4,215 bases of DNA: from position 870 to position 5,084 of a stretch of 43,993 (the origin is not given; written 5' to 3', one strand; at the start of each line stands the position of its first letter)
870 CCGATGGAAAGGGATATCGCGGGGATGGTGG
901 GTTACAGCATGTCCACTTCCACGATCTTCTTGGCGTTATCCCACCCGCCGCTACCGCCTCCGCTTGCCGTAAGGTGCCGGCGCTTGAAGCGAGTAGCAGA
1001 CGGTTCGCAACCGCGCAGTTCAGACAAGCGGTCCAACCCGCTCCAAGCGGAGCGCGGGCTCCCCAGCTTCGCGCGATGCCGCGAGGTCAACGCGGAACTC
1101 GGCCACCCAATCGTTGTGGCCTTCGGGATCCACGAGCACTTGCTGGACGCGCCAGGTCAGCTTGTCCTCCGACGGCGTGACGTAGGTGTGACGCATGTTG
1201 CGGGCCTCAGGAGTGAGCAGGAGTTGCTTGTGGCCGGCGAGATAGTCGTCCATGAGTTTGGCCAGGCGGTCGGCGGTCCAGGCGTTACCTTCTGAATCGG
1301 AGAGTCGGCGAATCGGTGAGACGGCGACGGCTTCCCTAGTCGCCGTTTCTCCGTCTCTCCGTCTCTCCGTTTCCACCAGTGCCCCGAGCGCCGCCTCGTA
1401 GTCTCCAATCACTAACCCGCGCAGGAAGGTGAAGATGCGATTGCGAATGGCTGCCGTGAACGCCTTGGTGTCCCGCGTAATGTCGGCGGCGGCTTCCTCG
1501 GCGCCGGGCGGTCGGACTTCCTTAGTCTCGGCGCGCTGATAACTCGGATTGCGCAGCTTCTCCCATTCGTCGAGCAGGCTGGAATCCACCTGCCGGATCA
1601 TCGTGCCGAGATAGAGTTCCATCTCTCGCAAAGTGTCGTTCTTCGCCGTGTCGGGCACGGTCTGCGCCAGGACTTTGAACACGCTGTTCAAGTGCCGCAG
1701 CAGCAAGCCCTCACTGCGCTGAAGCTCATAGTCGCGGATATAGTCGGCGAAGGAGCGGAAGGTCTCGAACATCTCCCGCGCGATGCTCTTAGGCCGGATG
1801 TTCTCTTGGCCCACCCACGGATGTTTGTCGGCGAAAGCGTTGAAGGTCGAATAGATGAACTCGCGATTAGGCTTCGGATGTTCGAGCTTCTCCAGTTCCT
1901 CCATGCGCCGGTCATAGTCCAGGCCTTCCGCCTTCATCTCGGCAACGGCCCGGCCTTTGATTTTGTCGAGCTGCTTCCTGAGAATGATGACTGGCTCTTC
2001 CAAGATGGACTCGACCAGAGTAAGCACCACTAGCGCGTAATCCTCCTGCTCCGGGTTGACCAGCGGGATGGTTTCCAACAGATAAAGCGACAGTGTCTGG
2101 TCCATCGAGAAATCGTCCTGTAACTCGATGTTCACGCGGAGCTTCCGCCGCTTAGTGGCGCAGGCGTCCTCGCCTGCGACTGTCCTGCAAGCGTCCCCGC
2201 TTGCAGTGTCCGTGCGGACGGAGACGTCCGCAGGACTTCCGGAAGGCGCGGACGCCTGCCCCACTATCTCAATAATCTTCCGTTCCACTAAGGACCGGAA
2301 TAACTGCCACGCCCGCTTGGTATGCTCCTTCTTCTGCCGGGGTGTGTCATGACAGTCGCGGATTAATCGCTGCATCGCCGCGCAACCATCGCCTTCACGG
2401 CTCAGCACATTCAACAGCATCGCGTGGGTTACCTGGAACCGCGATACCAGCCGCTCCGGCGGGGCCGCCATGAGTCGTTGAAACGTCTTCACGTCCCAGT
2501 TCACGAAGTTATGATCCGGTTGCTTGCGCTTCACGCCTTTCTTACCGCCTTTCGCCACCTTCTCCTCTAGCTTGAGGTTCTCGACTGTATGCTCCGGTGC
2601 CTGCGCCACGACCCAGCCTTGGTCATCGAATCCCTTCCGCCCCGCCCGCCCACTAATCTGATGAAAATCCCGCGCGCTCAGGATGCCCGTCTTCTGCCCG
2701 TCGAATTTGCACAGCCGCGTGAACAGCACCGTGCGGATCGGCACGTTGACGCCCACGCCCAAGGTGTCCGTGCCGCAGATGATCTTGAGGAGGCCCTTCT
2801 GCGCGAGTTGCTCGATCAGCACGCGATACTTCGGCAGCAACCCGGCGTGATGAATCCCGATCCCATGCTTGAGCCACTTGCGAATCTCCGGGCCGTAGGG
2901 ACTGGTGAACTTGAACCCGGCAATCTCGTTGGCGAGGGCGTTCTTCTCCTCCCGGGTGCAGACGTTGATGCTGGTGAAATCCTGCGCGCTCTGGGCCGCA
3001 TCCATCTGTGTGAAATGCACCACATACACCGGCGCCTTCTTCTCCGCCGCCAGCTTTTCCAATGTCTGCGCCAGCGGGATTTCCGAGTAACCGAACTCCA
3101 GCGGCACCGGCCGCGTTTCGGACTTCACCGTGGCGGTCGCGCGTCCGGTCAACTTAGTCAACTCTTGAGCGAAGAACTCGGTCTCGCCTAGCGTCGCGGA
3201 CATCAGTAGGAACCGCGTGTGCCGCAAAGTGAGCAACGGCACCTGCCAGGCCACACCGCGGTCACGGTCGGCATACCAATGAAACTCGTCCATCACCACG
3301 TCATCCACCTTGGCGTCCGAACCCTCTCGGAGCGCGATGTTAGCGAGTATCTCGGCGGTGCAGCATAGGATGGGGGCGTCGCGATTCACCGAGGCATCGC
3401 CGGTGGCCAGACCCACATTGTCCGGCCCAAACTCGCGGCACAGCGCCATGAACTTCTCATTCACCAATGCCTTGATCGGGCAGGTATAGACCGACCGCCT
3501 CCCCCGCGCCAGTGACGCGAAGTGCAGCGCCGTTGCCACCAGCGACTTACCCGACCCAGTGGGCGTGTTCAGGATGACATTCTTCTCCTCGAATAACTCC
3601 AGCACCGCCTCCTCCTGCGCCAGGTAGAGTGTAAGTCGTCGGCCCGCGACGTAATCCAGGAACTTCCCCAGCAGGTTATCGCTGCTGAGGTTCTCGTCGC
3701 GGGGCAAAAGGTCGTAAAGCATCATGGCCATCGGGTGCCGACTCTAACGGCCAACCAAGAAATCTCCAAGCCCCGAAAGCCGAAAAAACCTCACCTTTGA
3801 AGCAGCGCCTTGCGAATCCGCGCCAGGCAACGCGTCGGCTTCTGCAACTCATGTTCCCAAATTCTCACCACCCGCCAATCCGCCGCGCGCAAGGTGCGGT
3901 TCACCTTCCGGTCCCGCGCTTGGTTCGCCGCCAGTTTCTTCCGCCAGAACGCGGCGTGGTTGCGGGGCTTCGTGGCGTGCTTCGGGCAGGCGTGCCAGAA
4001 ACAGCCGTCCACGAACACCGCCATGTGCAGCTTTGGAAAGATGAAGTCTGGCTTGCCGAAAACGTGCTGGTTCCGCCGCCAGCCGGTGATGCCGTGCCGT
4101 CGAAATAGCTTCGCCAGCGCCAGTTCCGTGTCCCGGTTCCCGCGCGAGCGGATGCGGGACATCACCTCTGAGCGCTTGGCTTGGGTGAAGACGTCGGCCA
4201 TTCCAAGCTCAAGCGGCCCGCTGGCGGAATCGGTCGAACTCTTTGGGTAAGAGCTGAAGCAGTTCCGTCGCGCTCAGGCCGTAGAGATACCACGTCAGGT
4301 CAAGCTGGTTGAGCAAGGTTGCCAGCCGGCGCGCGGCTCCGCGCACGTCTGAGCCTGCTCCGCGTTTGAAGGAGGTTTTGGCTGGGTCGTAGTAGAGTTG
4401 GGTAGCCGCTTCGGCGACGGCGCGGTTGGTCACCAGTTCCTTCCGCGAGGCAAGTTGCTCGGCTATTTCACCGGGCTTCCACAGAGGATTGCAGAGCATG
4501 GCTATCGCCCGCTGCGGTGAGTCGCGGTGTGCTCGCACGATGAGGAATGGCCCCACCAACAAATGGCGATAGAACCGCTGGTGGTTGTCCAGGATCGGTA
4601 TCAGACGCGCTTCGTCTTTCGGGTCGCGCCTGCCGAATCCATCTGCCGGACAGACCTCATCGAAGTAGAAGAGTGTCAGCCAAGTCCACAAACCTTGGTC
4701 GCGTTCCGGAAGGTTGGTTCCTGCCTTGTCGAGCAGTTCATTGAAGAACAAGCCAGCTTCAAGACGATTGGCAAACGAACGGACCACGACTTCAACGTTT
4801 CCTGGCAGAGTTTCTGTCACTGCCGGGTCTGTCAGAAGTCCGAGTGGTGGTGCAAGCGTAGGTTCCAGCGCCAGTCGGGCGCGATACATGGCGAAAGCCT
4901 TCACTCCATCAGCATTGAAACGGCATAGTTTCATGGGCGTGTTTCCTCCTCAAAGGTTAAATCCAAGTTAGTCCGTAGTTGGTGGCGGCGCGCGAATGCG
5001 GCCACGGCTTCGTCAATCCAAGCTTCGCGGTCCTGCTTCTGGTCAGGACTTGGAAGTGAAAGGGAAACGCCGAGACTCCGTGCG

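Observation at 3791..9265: dcm ... vsr operon enclosing a GHKL/MORC-like ATPase and two orphan proteins: candidate undescribed methylation-linked defence system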

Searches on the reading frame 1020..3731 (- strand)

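Call 3: search_protein_families(library=pfam, proteins=[window:1020-3731:-], max_evalue=0.1)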
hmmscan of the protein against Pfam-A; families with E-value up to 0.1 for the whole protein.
window:1020-3731:- (903 aa): 6 families
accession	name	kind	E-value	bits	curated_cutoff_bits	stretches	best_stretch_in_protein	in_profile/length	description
PF12029.13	DUF3516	-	8e-151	503.7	25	1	378-897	1-462/464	Domain of unknown function (DUF3516)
PF00270.35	DEAD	-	4.1e-17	62.9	26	1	38-182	3-161/167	DEAD/DEAH box helicase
PF22527.2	DEXQc_Suv3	-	9.8e-09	35.4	27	1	55-173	19-125/154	DEXQ-box helicase domain of Suv3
PF04851.21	ResIII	-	2.8e-06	27.8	22.5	1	34-181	3-162/164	Type III restriction enzyme, res subunit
PF00271.37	Helicase_C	-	4e-06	27.5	23.5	1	288-367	39-110/110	Helicase conserved C-terminal domain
PF01695.23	IstB_IS21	-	0.0047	16.9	24.1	1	48-91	91-133/238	IstB-like ATP binding protein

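Call 4: search_protein_families(library=padloc, proteins=[window:1020-3731:-], max_evalue=0.1)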
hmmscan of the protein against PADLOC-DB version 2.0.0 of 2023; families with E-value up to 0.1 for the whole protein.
window:1020-3731:- (903 aa): 47 families (the best 25 are shown)
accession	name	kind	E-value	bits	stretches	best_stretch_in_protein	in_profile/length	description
PDLC04531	PDC-M23B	-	9.4e-24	81.5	2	282-381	619-715/1060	-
PDLC00194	HamB1|HamB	-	6.9e-22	75.1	2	284-381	555-654/995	DEAD-box helicase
PDLC00174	HamB1|HamB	-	4.2e-20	69.2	2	284-378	617-707/1163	DEAD-box helicase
PDLC00192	HamB1|HamB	-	1.5e-19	67.2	2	282-374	575-663/1104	DEAD-box helicase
PDLC00186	HamB1|HamB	-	2.6e-19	66.7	2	283-377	441-532/864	DEAD-box helicase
PDLC00187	HamB1|HamB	-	2.5e-16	57.2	2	286-375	430-516/851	DEAD-box helicase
PDLC00200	HamB2|HamB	-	6.7e-16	55.5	2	285-382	442-536/865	DEAD-box helicase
PDLC00185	HamB1|HamB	-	1.4e-14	50.9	2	286-365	438-513/871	DEAD-box helicase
PDLC00188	HamB1|HamB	-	2.3e-14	50.5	1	284-379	567-658/1037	DEAD-box helicase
PDLC00175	HamB1|HamB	-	1.5e-12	43.8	2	282-375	543-632/1000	DEAD-box helicase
PDLC00190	HamB1|HamB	-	1.6e-12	44.7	1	220-379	365-517/866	DEAD-box helicase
PDLC00178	HamB1|HamB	-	4.1e-12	42.9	2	238-376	524-656/830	DEAD-box helicase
PDLC00201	HamB2|HamB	-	7.1e-12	42.5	1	31-365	100-426/721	DEAD-box helicase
PDLC04532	PDC-M23B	-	8.7e-12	41.9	1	283-375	631-723/817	-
PDLC00176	HamB1|HamB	-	2e-11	40.7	1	220-376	361-510/845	DEAD-box helicase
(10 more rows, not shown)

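Call 5: search_protein_families(library=ncbifam, proteins=[window:1020-3731:-], max_evalue=0.1)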
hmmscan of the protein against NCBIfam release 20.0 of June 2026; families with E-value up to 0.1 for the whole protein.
window:1020-3731:- (903 aa): 16 families
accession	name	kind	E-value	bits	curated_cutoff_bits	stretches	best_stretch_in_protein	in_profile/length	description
NF002654.0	PRK02362.1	equivalog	1.8e-36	125.7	887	1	34-383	23-399/739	ATP-dependent DNA helicase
NF040935.1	helicase_Hel308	equivalog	5.7e-34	117.3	1200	2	258-375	276-397/704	ATP-dependent DNA helicase Hel308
NF002251.0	PRK01172.1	equivalog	1.6e-33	115.9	891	1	23-375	11-372/674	ATP-dependent DNA helicase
NF001308.0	PRK00254.1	equivalog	1.5e-30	106.1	1216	1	35-376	24-383/720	ATP-dependent DNA helicase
TIGR04121.1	DEXH_lig_assoc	equivalog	4.1e-14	51.3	850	1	24-329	3-317/804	ligase-associated DNA damage response DEXH box helicase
NF010338.0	PRK13767.1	equivalog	1.9e-06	26.5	849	2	140-331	172-358/877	ATP-dependent helicase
TIGR03817.1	DECH_helic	hypoth_equivalog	2.2e-06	26.2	874.1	1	173-376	196-383/742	helicase/secretion neighborhood putative DEAH-box helicase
TIGR01587.1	cas3_core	equivalog_domain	5.7e-06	25.7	102.45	1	52-111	2-63/358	CRISPR-associated helicase Cas3'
TIGR00614.1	recQ_fam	subfamily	2.4e-05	23.3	219.8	1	293-380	255-334/470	RecQ family ATP-dependent DNA helicase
TIGR01389.1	recQ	equivalog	8.3e-05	21.2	640.2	1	292-404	252-356/591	DNA helicase RecQ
NF008662.0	PRK11664.1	equivalog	0.00015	20.2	1053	1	43-230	14-202/813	ATP-dependent helicase HrpB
NF041063.1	DpdF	equivalog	0.0018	16.9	550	1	39-91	145-200/813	protein DpdF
NF008279.0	PRK11057.1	equivalog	0.0097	14.4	1015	1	292-402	264-365/608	ATP-dependent DNA helicase RecQ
NF038214.1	IS21_help_AAA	equivalog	0.015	15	200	1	48-91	89-131/232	IS21-like element helper ATPase IstB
NF008165.0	PRK10917.1-3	equivalog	0.025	13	711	0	291-366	512-580/692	ATP-dependent DNA helicase RecG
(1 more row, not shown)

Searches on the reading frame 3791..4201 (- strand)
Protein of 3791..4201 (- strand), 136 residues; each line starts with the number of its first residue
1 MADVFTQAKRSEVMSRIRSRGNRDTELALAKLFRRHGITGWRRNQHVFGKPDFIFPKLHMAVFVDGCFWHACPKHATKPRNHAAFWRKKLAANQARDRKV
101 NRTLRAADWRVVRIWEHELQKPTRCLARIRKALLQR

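Call 3: search_protein_families(library=pfam, proteins=[window:3791-4201:-], max_evalue=0.1)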
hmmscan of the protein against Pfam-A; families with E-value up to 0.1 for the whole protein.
window:3791-4201:- (136 aa): 4 families
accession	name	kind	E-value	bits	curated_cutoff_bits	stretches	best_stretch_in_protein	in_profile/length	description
PF03852.21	Vsr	-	1.4e-20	73.4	27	1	2-71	1-69/74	DNA mismatch endonuclease Vsr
PF18741.7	MTES_1575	-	0.0015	19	38.2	1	91-133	53-96/96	REase_MTES_1575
PF04480.18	DUF559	-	0.0028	18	20.6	0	92-132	66-107/109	Protein of unknown function (DUF559)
PF09019.17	EcoRII-C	-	0.034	14.7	25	1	5-58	24-77/165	EcoRII C terminal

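Call 4: search_protein_families(library=padloc, proteins=[window:3791-4201:-], max_evalue=0.1)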
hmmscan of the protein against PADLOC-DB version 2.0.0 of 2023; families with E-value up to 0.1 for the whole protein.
window:3791-4201:- (136 aa): 2 families
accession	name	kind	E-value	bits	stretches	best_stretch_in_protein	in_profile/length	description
PDLC03397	Vsr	-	2e-16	58.5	1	1-120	1-120/156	Type II nicking endonuclease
PDLC03467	REase_II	-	0.021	12.1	1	11-57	256-304/365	Type II restriction enzyme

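Call 5: search_protein_families(library=ncbifam, proteins=[window:3791-4201:-], max_evalue=0.1)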
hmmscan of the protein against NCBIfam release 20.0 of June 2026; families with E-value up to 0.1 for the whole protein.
window:3791-4201:- (136 aa): 2 families
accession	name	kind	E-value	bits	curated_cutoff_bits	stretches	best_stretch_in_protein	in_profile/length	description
TIGR00632.1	vsr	subfamily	1.8e-31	108.9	97.85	1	1-118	1-119/119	DNA mismatch endonuclease Vsr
TIGR03556.1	photolyase_8HDF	exception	0.0007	18.6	884.6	1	69-128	79-139/471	deoxyribodipyrimidine photo-lyase, 8-HDF type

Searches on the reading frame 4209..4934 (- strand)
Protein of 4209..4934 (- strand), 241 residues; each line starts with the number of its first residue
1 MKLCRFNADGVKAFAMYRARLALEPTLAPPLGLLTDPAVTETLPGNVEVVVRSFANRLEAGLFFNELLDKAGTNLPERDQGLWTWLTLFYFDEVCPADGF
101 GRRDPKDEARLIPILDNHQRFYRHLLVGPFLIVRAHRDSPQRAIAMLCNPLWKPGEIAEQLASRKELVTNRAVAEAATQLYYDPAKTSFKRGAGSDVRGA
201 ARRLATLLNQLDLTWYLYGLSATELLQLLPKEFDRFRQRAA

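Call 3: search_protein_families(library=pfam, proteins=[window:4209-4934:-], max_evalue=0.1)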
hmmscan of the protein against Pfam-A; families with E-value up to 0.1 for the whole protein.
window:4209-4934:- (241 aa): 0 families

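Call 4: search_protein_families(library=padloc, proteins=[window:4209-4934:-], max_evalue=0.1)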
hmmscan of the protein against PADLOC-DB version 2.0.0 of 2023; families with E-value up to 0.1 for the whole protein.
window:4209-4934:- (241 aa): 0 families

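Call 5: search_protein_families(library=ncbifam, proteins=[window:4209-4934:-], max_evalue=0.1)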
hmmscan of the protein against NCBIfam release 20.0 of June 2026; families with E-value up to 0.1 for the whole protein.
window:4209-4934:- (241 aa): 0 families

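Call 10: search_protein_families(library=phrogs, proteins=[window:4209-4934:-], max_evalue=1)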
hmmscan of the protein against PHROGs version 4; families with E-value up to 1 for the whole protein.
window:4209-4934:- (241 aa): 0 families

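Call 15: find_homologous_proteins(query=window:4209-4934:-)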
Query window:4209-4934:- (241 aa): 492 proteins with E <= 0.001 among 3544 candidates; the best 120 are listed.
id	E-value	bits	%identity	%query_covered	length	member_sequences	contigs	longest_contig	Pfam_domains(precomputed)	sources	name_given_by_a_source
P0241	1.0e-158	544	100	100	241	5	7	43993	-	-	-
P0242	2.9e-136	471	87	99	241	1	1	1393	-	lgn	-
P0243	8.8e-134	463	85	100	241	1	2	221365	-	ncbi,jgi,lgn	jgi:hypothetical protein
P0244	1.3e-133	462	87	98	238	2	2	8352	-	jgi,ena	jgi:hypothetical protein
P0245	1.5e-130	452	84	100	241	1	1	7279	-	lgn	-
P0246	7.7e-129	447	83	100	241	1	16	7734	-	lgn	-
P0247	4.6e-128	444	85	96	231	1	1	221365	-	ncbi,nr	ncbi:MAG: hypothetical protein MUE94_01765 [Verrucomicrobia bacterium]|nr:hypothetical protein [Verr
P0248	2.1e-127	442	82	100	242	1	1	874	-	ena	-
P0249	4.1e-127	441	82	100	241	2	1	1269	-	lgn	-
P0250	6.1e-127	440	81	100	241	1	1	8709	-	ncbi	-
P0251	3.0e-126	438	81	100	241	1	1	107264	-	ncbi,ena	-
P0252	8.2e-126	437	81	100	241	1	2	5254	-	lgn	-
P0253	1.0e-125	436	80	100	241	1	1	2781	-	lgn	-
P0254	6.6e-125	434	80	100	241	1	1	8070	-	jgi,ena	jgi:hypothetical protein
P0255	1.8e-124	432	80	100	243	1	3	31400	-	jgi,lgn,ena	-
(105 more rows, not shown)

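Call 23: search_solved_structures(query=A3, max_evalue=10, show_alignments=2)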
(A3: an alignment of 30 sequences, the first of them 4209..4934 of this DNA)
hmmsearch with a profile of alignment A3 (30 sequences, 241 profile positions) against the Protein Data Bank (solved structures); distinct sequences matched with E-value up to 10: 1.
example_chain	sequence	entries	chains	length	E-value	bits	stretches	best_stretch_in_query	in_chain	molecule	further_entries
9bqx_A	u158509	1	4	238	0.23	14.1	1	181-234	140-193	Amphiphysin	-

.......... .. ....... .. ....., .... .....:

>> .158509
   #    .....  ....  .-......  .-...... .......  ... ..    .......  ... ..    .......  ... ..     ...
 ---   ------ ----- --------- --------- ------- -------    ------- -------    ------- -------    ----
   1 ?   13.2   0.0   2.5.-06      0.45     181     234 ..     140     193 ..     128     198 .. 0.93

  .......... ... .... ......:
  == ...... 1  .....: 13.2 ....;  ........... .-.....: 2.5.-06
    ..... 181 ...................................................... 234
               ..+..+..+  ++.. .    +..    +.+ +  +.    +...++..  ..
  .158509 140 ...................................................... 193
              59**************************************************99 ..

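Call 35: predict_structure(alignment_id=A4)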
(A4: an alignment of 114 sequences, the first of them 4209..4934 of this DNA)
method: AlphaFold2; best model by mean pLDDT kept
length: 241 residues; sequences in the alignment: 114
mean_pLDDT: 89.7   pTM: 0.87
mean pLDDT of the five models: 89.7, 87.8, 86.6, 86.5, 85.0
residues with pLDDT >= 90: 152; 70-90: 77; 50-70: 11; < 50: 1
segments of 3 or more residues with pLDDT < 50: none
pLDDT, mean of each block of 10 residues (from residue 1): 96 97 96 97 89 96 96 89 97 95 90 77 92 95 95 90 85 94 91 69 87 80 91 73 41
secondary structure, 60 per line:
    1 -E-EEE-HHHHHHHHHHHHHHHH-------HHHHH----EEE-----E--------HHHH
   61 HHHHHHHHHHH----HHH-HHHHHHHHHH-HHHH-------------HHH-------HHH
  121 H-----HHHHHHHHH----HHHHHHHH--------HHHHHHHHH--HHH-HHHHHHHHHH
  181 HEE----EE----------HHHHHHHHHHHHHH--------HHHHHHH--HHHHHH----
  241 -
elements in order: E4-6 H8-23 H31-35 E40-42 H57-71 H80-89 H91-94 H118-121 H127-135 H140-147 H156-164 H171-181 H200-213 H222-228 H231-236

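Call 39: fold_search(model_id=the predicted structure, library=pdb)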
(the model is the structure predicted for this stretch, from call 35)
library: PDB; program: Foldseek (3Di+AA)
matches with E <= 10: 27; with E <= 0.001: 0
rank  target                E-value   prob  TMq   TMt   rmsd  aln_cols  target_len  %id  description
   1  1ya3_B                2.5e+00  0.02  0.13  0.14  17.5       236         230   10  Crystal structure of the human mineralocorticoid receptor ligand-binding domain bound to progesterone and harboring th (released 2005-05-24)
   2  7zn0_A                3.7e+00  0.03  0.15  0.16  18.1       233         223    8  Crystal structure of the light-driven inward proton pump xenorhodopsin BcXeR in the M state at pH 8.2 in the presence  (released 2023-05-10)
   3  7zmy_A                4.3e+00  0.02  0.14  0.15  18.3       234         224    9  Crystal structure of the light-driven inward proton pump xenorhodopsin BcXeR in the ground state at pH 8.2 in the pres (released 2023-05-10)
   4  7znc_B                4.8e+00  0.02  0.13  0.15  18.2       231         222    9  Crystal structure of the light-driven inward proton pump xenorhodopsin BcXeR in the ground state at pH 7.6 in the abse (released 2023-05-10)
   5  1xio                  4.8e+00  0.02  0.14  0.15  17.1       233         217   11  Anabaena sensory rhodopsin (released 2004-10-05)
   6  7my7_CCC              5.0e+00  0.01  0.10  0.11  16.4       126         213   18  Se-CrtE N-term His-tag structure (released 2022-06-01)
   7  2h77                  5.6e+00  0.01  0.15  0.15  19.8       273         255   12  Crystal structure of human TR alpha bound T3 in monoclinic space group (released 2006-07-25)
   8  2h79                  5.6e+00  0.01  0.12  0.12  19.4       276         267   12  Crystal Structure of human TR alpha bound T3 in orthorhombic space group (released 2006-07-25)
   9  5f8e_A                5.8e+00  0.01  0.12  0.10  17.4       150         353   12  Rv2258c-SAH (released 2016-06-29)
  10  4tl3_A                6.1e+00  0.02  0.14  0.15  17.5       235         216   10  Mechanistic insights from the crystal structure of an inward proton-transporting Anabaena sensory rhodopsin mutant (released 2014-07-16)
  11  1xju_A                6.1e+00  0.01  0.12  0.17  18.3       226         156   12  Crystal structure of secreted inactive form of P1 phage endolysin Lyz (released 2005-01-11)
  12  2qcx_A                6.1e+00  0.01  0.14  0.15  20.1       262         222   11  Crystal structure of Bacillus subtilis TenA Y112F mutant complexed with formyl aminomethyl pyrimidine (released 2007-10-23)
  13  7zn0_B                6.5e+00  0.02  0.15  0.16  18.3       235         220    8  Crystal structure of the light-driven inward proton pump xenorhodopsin BcXeR in the M state at pH 8.2 in the presence  (released 2023-05-10)
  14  4tl3_B                6.8e+00  0.02  0.14  0.15  17.8       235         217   10  Mechanistic insights from the crystal structure of an inward proton-transporting Anabaena sensory rhodopsin mutant (released 2014-07-16)
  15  7zmy_B                6.8e+00  0.01  0.15  0.15  18.1       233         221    9  Crystal structure of the light-driven inward proton pump xenorhodopsin BcXeR in the ground state at pH 8.2 in the pres (released 2023-05-10)
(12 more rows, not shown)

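Call 87: fold_search(model_id=the predicted structure, library=viral)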
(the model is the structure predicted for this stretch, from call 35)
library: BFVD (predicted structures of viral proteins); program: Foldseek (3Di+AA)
matches with E <= 10: 24; with E <= 0.001: 0
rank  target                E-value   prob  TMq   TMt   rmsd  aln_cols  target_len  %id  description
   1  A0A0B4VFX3            3.0e+00  0.03  0.17  0.15  16.5       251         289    9  Sulfhydryl oxidase [Tipula oleracea nudivirus]
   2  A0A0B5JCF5            4.2e+00  0.02  0.16  0.09  22.9       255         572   18  Uncharacterized protein [Pandoravirus inopinatum]
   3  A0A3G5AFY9            4.9e+00  0.02  0.16  0.12  20.0       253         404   11  Uncharacterized protein [Solivirus sp.]
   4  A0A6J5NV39            5.4e+00  0.01  0.13  0.13  19.5       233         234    8  HDc domain containing protein [uncultured Caudovirales phage]
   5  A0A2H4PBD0            5.7e+00  0.01  0.16  0.09  16.4       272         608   12  (no name in the UniProt tables at hand)
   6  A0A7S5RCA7            5.7e+00  0.01  0.15  0.05  17.6       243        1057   16  (no name in the UniProt tables at hand)
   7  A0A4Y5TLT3            6.0e+00  0.01  0.14  0.06  18.0       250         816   14  (no name in the UniProt tables at hand)
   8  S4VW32                6.3e+00  0.01  0.17  0.09  16.8       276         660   10  Uncharacterized protein [Pandoravirus salinus]
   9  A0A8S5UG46            6.3e+00  0.01  0.16  0.06  17.7       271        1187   10  Peptidase [Myoviridae sp. ctshb19]
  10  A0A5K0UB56            6.3e+00  0.01  0.11  0.08  24.1       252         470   17  Uncharacterized protein [Yasminevirus sp. GU-2018]
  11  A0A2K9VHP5            6.6e+00  0.01  0.15  0.10  21.9       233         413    9  Uncharacterized protein [Pseudomonas phage Littlefix]
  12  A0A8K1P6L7            6.9e+00  0.02  0.13  0.13  12.8       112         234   19  Nonstructural polyprotein (Fragment) [Biomphalaria pfeifferi virus]
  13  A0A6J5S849            6.9e+00  0.01  0.11  0.07  18.7       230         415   16  DNA topoisomerase [uncultured Caudovirales phage]
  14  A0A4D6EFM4            7.3e+00  0.02  0.16  0.09  17.3       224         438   14  DUF5848 domain-containing protein [Pandoravirus celtis]
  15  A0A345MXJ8            7.6e+00  0.01  0.12  0.06  20.9       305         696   10  (no name in the UniProt tables at hand)
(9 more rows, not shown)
